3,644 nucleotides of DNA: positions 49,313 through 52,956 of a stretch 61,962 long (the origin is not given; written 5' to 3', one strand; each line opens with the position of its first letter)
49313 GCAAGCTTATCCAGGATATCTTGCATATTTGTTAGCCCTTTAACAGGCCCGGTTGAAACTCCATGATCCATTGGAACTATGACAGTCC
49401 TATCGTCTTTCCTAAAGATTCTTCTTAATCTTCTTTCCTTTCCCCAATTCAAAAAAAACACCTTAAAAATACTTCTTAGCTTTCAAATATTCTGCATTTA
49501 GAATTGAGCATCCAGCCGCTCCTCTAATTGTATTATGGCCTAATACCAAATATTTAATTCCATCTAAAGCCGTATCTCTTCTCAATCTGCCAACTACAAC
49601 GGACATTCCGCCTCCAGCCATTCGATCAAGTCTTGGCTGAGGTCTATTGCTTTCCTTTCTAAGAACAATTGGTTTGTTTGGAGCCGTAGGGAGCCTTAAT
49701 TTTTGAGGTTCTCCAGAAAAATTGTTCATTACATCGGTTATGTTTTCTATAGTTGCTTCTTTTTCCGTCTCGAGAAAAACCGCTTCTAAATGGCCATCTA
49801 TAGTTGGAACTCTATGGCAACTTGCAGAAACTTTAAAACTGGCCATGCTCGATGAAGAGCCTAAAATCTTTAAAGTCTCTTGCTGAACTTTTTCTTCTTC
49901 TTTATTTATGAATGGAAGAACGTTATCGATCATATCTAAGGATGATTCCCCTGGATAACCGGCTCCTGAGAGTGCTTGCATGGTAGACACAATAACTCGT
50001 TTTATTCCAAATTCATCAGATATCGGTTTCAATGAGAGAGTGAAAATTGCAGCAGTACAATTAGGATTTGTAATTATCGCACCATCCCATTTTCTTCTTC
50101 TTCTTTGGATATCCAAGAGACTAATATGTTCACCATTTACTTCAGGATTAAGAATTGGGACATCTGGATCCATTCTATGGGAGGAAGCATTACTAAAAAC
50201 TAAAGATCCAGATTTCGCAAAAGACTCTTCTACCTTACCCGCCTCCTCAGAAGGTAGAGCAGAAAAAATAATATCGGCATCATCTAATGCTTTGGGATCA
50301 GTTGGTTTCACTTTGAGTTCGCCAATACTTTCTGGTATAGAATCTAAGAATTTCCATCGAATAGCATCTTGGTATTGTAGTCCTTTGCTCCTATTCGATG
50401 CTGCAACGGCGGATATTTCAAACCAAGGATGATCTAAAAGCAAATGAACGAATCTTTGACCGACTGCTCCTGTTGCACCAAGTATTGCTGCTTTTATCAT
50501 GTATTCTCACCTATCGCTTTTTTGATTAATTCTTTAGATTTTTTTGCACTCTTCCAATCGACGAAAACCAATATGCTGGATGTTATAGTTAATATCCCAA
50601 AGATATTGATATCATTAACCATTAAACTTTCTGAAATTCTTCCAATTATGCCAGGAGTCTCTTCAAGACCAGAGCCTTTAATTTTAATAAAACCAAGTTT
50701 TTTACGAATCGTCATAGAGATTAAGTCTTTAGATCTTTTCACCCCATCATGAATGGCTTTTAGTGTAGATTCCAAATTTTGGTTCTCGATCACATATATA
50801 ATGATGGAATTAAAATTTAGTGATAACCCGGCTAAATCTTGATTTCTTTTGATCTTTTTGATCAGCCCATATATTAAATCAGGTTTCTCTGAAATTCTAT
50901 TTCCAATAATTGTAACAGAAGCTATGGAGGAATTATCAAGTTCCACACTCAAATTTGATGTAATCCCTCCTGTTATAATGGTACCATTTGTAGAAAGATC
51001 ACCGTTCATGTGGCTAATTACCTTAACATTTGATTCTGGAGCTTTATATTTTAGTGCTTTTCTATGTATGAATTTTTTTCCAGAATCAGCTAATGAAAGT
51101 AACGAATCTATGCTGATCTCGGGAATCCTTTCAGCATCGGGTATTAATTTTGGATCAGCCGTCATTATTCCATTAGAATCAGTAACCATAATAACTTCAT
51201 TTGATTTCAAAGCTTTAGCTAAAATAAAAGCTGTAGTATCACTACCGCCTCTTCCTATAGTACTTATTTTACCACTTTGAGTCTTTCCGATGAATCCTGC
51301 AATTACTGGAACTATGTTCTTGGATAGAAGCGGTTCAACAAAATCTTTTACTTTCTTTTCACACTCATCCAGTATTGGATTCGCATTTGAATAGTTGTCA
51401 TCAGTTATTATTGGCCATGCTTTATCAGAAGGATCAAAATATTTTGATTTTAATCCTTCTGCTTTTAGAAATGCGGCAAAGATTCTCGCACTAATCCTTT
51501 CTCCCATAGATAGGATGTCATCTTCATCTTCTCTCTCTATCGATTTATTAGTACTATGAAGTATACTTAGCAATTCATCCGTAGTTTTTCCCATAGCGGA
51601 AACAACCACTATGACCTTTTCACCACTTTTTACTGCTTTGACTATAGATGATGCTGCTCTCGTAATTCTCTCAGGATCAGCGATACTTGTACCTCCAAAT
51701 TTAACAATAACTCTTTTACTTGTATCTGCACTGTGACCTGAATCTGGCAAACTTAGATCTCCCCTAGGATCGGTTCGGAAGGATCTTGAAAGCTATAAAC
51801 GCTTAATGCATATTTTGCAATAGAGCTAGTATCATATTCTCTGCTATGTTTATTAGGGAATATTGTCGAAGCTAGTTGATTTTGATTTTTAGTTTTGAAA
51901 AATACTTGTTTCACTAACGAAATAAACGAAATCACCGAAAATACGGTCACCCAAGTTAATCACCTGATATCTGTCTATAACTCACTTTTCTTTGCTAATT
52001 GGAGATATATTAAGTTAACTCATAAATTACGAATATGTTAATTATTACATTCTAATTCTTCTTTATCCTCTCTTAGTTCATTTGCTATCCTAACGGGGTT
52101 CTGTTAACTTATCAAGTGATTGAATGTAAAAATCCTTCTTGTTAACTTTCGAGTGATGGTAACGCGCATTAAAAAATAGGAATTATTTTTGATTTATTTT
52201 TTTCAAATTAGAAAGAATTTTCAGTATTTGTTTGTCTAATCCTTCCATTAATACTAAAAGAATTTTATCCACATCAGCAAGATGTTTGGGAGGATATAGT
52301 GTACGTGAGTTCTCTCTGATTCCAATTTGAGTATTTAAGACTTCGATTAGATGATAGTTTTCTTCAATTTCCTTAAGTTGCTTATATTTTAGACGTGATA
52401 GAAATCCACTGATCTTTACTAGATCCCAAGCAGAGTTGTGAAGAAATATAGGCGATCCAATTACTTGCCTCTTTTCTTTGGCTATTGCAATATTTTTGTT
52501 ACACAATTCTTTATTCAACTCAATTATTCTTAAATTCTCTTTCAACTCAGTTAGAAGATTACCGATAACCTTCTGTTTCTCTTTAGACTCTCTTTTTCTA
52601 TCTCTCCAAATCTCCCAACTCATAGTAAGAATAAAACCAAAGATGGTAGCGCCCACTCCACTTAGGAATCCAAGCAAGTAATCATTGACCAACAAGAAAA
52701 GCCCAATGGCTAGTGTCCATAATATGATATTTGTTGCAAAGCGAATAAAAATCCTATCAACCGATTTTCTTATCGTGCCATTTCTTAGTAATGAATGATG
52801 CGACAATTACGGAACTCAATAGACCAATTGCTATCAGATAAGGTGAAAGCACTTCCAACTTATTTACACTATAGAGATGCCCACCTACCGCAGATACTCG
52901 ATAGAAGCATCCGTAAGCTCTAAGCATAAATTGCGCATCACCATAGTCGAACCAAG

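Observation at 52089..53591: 1.49 kb two-gene cassette with bipartite 62-bp terminal inverted repeats and a target-site-like duplication, but no transposase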

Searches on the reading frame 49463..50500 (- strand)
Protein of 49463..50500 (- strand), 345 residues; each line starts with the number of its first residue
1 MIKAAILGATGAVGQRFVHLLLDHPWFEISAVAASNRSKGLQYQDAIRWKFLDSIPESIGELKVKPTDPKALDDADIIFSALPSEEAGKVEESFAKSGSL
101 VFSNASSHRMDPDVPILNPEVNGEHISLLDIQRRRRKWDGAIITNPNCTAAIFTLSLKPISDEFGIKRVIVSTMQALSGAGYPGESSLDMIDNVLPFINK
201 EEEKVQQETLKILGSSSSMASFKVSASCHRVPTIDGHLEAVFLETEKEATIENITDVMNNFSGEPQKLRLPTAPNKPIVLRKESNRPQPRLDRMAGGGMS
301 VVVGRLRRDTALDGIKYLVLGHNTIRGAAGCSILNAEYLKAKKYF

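Call 17: find_encoding_contigs(protein=window:49463-50500:-, flank=10000, max_places=10)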
Protein window:49463-50500:- (345 aa): no gene with exactly this product is on record in the collection.

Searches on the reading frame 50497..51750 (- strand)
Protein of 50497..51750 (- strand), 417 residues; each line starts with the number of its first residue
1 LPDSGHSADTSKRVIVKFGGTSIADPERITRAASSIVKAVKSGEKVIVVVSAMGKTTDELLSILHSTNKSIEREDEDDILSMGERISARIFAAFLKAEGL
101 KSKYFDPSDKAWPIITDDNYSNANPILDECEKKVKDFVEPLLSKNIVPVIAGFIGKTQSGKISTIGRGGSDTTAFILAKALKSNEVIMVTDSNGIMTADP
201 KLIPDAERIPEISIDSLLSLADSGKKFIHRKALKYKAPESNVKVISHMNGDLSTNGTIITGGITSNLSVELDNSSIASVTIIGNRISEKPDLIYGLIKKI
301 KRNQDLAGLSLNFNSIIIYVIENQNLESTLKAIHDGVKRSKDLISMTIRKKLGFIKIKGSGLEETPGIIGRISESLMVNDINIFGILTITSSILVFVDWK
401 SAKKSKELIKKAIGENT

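Call 15: search_protein_families(library=pfam, proteins=[window:50497-51750:-], max_evalue=0.1)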
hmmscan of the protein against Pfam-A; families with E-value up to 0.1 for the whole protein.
window:50497-51750:- (417 aa): 4 families
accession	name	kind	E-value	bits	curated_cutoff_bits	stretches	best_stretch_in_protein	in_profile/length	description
PF00696.33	AA_kinase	-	2.6e-52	178.3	24.9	1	12-235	1-222/234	Amino acid kinase family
PF13840.12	ACT_7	-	7.1e-05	23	27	1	354-404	8-58/65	ACT domain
PF22468.2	ACT_9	-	0.00015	21.9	27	1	355-412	1-60/61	ACT domain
PF04383.19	KilA-N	-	0.07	13.4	23.8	0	115-156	11-56/107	KilA-N domain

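Call 49: find_homologous_proteins(query=window:50497-51750:-, max_evalue=1e-100)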
Query window:50497-51750:- (417 aa): 2167 proteins with E <= 1e-100 among 8000 candidates; the best 120 are listed.
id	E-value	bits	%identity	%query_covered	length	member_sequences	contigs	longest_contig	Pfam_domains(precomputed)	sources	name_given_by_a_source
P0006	5.8e-254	860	99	100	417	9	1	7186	PF00696.34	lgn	-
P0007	1.6e-239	813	93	100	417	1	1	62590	PF00696.34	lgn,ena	-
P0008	3.0e-239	812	93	100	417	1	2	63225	PF00696.34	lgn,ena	-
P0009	4.8e-239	811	93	99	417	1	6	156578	PF00696.34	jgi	-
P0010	6.0e-239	811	92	100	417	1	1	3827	PF00696.34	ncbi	-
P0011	2.4e-233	792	91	99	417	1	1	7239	PF00696.34,PF22468.3,PF13840.13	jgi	jgi:aspartate kinase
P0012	2.5e-152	526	61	96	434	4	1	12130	PF00696.34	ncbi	-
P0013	2.2e-151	523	59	99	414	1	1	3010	PF00696.34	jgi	-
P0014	5.3e-151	521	59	100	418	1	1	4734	PF00696.34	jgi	jgi:aspartate kinase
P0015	7.2e-151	521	60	99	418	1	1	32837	PF00696.34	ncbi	-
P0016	1.9e-148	513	60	99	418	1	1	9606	PF00696.34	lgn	-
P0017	4.3e-147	509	59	99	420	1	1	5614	PF00696.34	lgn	-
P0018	4.7e-147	508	59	99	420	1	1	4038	PF00696.34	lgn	-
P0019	5.4e-147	508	57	96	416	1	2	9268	PF00696.34,PF13840.13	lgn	-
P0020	1.4e-146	507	59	99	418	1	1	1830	PF00696.34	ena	-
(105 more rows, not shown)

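Call 50: find_encoding_contigs(protein=P0006, flank=8000, max_places=4)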
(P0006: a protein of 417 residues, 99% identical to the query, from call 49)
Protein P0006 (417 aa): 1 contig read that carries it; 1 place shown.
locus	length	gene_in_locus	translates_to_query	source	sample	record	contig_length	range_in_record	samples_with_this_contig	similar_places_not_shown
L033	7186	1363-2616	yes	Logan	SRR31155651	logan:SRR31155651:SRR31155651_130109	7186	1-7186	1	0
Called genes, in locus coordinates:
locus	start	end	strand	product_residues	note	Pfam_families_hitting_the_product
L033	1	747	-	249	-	?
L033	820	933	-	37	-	-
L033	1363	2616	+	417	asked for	PF00696:AA_kinase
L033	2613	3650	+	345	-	PF01118:Semialdhyde_dh, PF02774:Semialdhyde_dhC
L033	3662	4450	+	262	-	PF01791:DeoC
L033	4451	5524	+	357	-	PF01959:DHQS, PF26558:DHQS_2nd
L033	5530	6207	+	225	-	PF01487:DHquinase_I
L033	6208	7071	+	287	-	PF08501:Shikimate_dh_N, PF01488:Shikimate_DH, PF18317:SDH_C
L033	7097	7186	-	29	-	?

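Call 51: find_encoding_contigs(protein=P0009, flank=8000, max_places=6)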
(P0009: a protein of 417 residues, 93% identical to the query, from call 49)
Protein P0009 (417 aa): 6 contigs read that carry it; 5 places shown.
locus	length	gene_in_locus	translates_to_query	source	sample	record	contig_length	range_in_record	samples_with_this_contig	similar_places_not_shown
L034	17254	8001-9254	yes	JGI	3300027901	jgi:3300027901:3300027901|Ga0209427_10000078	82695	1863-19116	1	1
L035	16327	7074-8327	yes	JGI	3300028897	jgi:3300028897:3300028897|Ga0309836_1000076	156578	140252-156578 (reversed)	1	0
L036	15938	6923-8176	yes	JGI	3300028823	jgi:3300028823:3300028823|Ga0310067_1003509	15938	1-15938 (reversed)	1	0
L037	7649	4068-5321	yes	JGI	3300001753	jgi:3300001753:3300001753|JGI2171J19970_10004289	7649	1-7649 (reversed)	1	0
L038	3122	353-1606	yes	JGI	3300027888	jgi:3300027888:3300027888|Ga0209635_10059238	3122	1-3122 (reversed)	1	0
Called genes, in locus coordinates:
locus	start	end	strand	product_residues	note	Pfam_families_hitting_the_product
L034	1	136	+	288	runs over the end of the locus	-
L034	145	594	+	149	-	-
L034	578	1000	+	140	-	PF20587:DUF6789 (weak)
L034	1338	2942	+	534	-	PF13416:SBP_bac_8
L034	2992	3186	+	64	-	PF01781:Ribosomal_L38e (weak)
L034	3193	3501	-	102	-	PF09138:Urm1, PF02597:ThiS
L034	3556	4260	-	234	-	PF13549:ATP-grasp_5, PF08442:ATP-grasp_2 (weak)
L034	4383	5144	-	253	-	PF03029:ATP_bind_1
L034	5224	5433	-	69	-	-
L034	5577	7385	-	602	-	PF00037:Fer4 (weak), PF00005:ABC_tran, PF02463:SMC_N (faint), PF13175:AAA_15 (faint), PF00004:AAA (faint), PF13304:AAA_21 (faint), PF00005:ABC_tran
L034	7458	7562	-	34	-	-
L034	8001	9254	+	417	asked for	PF00696:AA_kinase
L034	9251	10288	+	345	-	PF01118:Semialdhyde_dh, PF02774:Semialdhyde_dhC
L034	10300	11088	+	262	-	PF01791:DeoC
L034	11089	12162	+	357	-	PF01959:DHQS, PF26558:DHQS_2nd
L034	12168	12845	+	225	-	PF01487:DHquinase_I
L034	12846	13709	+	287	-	PF08501:Shikimate_dh_N, PF01488:Shikimate_DH, PF18317:SDH_C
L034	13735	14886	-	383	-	PF01264:Chorismate_synt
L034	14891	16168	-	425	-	PF00275:EPSP_synthase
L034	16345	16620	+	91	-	PF01817:CM_2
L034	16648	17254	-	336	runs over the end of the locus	PF04055:Radical_SAM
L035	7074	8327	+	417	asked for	PF00696:AA_kinase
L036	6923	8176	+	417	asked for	PF00696:AA_kinase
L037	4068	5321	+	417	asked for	PF00696:AA_kinase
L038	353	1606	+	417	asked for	PF00696:AA_kinase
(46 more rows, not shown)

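Call 52: find_encoding_contigs(protein=P0007, flank=8000, max_places=4)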
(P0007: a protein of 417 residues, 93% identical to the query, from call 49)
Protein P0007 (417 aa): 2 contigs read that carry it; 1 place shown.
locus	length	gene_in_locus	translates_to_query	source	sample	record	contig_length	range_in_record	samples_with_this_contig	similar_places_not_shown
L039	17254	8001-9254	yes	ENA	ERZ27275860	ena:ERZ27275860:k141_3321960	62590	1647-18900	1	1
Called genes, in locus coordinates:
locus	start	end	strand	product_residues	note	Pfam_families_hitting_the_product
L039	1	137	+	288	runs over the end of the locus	-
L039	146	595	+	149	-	-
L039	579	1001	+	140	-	PF20587:DUF6789 (weak)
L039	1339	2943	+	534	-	PF13416:SBP_bac_8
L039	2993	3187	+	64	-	PF01781:Ribosomal_L38e (weak)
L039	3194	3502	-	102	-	PF09138:Urm1, PF02597:ThiS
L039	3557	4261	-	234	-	PF13549:ATP-grasp_5, PF08442:ATP-grasp_2 (weak)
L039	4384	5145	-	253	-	PF03029:ATP_bind_1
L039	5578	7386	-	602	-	PF00037:Fer4 (weak), PF00005:ABC_tran, PF02463:SMC_N (faint), PF13175:AAA_15 (faint), PF00004:AAA (faint), PF13304:AAA_21 (faint), PF00005:ABC_tran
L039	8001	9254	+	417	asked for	PF00696:AA_kinase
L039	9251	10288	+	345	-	PF01118:Semialdhyde_dh, PF02774:Semialdhyde_dhC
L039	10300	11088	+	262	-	PF01791:DeoC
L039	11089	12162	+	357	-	PF01959:DHQS, PF26558:DHQS_2nd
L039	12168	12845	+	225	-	PF01487:DHquinase_I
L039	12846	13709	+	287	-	PF08501:Shikimate_dh_N, PF01488:Shikimate_DH, PF18317:SDH_C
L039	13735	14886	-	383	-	PF01264:Chorismate_synt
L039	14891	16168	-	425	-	PF00275:EPSP_synthase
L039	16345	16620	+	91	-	PF01817:CM_2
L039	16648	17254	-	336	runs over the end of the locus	PF04055:Radical_SAM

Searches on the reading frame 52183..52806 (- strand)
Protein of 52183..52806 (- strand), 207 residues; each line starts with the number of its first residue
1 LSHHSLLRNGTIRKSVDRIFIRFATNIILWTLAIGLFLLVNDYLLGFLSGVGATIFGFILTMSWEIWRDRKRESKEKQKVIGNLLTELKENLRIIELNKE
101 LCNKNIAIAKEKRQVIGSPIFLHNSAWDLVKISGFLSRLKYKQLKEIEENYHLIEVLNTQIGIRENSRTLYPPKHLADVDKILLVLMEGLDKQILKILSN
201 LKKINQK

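Call 15: search_protein_families(library=pfam, proteins=[window:52183-52806:-], max_evalue=0.1)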
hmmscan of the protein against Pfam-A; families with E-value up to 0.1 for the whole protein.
window:52183-52806:- (207 aa): 0 families

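Call 34: search_protein_families(library=ncbifam, proteins=[window:52183-52806:-], max_evalue=0.05)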
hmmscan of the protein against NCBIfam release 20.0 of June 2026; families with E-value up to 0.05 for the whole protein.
window:52183-52806:- (207 aa): 0 families

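Call 67: search_protein_families(library=padloc, proteins=[window:52183-52806:-], max_evalue=0.01)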
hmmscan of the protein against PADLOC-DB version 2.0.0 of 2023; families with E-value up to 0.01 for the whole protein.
window:52183-52806:- (207 aa): 0 families

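Call 76: predict_structure(protein=window:52183-52806:-)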
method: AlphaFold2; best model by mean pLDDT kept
length: 207 residues; sequences in the alignment: 1
mean_pLDDT: 45.8   pTM: 0.26
mean pLDDT of the five models: 45.8, 43.6, 40.8, 40.4, 38.8
residues with pLDDT >= 90: 0; 70-90: 0; 50-70: 70; < 50: 137
segments of 3 or more residues with pLDDT < 50: 1-8, 45-47, 101-207
pLDDT, mean of each block of 10 residues (from residue 1): 45 54 62 60 48 54 51 52 53 50 46 39 38 35 38 36 33 38 43 45 39
secondary structure, 60 per line:
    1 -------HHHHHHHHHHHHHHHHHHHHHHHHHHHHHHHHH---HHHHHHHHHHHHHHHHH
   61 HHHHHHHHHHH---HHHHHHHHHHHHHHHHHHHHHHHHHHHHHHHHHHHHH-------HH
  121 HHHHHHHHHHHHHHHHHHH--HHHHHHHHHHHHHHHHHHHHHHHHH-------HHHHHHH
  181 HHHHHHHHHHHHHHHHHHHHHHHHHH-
elements in order: H8-40 H44-71 H75-111 H119-139 H142-166 H174-206

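Call 80: find_encoding_contigs(protein=window:52183-52806:-, flank=6000, max_places=6)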
Protein window:52183-52806:- (207 aa): no gene with exactly this product is on record in the collection.

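Call 87: search_protein_representatives(protein=window:52183-52806:-)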
Query: 207 residues. Proteins with E-value up to 0.001 (for the whole library): 139; up to 1e-10: 21; up to 1e-30: 1. The best 139 are listed.
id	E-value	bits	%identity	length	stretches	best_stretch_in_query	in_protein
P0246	9.3e-103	358.3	99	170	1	38-207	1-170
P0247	4.9e-18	81.8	38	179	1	44-173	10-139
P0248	3.1e-16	75.9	33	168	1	41-169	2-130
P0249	1.4e-15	73.8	31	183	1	43-170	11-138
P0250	4.9e-14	68.8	35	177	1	41-169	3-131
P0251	1.1e-13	67.7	34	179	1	39-168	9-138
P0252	2.4e-13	66.5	32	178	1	40-168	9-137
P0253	3.4e-13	66.1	32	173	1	40-168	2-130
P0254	4.9e-13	65.5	36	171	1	41-204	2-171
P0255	1.1e-12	64.4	34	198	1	41-206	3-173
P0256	1.4e-12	64.1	31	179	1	41-168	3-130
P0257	1.7e-12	63.8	32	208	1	34-168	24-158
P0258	2.2e-12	63.4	31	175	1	53-170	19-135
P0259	6.0e-12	62.0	30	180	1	44-170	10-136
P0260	8.3e-12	61.5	32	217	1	36-168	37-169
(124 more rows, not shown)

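Call 89: find_encoding_contigs(protein=P0246, flank=8000, max_places=6)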
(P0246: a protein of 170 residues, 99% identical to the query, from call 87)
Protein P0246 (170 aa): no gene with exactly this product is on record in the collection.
